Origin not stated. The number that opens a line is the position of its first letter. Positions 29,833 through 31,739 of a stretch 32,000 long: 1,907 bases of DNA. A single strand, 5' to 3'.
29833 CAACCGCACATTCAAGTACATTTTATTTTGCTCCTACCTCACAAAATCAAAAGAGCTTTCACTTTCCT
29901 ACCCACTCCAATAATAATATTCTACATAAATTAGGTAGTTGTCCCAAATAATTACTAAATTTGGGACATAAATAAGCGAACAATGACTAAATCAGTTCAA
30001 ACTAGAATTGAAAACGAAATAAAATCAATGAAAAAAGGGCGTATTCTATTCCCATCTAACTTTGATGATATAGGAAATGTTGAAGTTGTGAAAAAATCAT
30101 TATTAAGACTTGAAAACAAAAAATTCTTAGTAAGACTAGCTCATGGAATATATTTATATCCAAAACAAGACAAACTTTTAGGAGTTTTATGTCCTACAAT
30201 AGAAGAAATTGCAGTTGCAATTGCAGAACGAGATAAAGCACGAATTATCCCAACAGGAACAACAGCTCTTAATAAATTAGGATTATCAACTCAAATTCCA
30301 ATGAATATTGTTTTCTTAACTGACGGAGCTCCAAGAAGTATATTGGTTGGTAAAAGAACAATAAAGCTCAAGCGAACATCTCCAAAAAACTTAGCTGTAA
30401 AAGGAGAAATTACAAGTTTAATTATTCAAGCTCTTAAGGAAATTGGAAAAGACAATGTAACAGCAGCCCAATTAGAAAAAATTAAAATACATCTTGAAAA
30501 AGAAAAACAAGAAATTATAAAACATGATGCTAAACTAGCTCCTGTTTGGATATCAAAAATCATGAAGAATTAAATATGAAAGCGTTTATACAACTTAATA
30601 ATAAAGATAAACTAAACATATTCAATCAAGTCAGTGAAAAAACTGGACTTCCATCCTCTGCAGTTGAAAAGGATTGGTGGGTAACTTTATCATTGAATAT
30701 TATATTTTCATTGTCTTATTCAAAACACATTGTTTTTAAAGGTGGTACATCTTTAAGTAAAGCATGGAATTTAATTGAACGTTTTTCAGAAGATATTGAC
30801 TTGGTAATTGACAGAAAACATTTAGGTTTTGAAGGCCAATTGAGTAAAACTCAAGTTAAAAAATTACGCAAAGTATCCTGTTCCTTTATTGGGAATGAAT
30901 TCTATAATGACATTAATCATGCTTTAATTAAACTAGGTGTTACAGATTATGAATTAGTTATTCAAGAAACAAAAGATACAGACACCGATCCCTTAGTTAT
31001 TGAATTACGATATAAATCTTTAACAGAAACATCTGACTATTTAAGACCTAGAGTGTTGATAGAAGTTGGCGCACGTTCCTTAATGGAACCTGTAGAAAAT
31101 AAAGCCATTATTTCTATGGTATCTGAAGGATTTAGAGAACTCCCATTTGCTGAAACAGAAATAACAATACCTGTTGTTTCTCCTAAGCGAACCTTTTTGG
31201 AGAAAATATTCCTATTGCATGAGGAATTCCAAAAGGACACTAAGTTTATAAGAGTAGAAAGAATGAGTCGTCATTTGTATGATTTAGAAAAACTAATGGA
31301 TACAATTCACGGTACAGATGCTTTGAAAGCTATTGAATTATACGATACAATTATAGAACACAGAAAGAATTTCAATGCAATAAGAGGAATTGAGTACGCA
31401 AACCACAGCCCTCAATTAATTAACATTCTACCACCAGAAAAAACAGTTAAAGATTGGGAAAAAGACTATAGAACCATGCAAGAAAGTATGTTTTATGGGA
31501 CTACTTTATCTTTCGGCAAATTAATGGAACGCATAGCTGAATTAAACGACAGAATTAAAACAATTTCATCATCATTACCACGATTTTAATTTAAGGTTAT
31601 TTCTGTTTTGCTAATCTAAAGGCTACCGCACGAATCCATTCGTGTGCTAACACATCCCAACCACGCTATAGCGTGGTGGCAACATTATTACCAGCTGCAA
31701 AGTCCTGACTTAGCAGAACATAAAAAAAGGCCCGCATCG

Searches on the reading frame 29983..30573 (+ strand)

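Call 58: search_protein_families(library=ncbifam, proteins=[window:29983-30573:+], max_evalue=0.001)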
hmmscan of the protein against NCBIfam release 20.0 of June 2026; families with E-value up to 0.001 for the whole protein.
window:29983-30573:+ (196 aa): 1 family
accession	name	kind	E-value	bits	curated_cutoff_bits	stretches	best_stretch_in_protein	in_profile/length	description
NF047376.1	TAA_AbiEi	equivalog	3.8e-05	23.5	150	1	34-120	36-118/172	type IV toxin-antitoxin system AbiEi family antitoxin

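Call 83: search_protein_families(library=pfam, proteins=[window:29983-30573:+], max_evalue=0.001)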
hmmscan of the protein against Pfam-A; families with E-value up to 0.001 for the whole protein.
window:29983-30573:+ (196 aa): 1 family
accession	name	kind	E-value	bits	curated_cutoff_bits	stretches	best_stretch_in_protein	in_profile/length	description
PF19570.5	DUF6088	-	5.6e-77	257.8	25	1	8-177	1-170/172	Family of unknown function (DUF6088)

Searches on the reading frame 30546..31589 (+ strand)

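Call 58: search_protein_families(library=ncbifam, proteins=[window:30546-31589:+], max_evalue=0.001)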
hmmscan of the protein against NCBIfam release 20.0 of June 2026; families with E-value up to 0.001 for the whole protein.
window:30546-31589:+ (347 aa): 0 families

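Call 83: search_protein_families(library=pfam, proteins=[window:30546-31589:+], max_evalue=0.001)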
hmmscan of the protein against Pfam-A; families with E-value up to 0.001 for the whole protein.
window:30546-31589:+ (347 aa): 1 family
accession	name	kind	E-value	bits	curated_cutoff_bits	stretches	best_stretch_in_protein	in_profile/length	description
PF08843.17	AbiEii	-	3.4e-36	125.8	22.5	1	58-328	11-237/238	Nucleotidyl transferase AbiEii toxin, Type IV TA system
